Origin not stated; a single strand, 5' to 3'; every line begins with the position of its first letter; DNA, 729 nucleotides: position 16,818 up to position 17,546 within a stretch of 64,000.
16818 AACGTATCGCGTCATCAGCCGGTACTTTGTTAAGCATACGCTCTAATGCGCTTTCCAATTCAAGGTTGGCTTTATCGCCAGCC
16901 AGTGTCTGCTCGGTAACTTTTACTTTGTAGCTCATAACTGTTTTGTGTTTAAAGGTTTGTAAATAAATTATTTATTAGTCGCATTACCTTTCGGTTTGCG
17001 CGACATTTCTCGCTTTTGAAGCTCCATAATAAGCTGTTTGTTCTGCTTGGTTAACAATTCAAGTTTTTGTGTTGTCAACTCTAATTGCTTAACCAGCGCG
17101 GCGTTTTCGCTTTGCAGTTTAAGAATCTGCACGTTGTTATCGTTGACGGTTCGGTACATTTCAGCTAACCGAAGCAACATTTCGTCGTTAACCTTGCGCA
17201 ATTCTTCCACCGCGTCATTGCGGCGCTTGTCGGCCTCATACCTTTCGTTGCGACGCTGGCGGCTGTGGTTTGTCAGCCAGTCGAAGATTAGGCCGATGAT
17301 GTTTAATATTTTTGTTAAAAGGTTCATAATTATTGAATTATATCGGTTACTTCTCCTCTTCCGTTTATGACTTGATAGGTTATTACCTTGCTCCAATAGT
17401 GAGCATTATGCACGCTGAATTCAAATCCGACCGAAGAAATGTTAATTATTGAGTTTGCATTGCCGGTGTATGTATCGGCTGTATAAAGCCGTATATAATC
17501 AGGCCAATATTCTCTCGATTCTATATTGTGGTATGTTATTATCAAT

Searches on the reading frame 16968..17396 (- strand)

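Call 53: search_protein_families(library=pfam, proteins=[window:16968-17396:-], max_evalue=0.01)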
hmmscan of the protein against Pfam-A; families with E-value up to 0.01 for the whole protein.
window:16968-17396:- (142 aa): 2 families
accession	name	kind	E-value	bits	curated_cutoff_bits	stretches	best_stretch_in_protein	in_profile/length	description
PF08614.16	ATG16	-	0.00074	20.2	33.7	1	49-134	62-147/200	Autophagy protein 16 (ATG16)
PF12725.13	DUF3810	-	0.0017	18.2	28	1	10-124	48-159/311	Protein of unknown function (DUF3810)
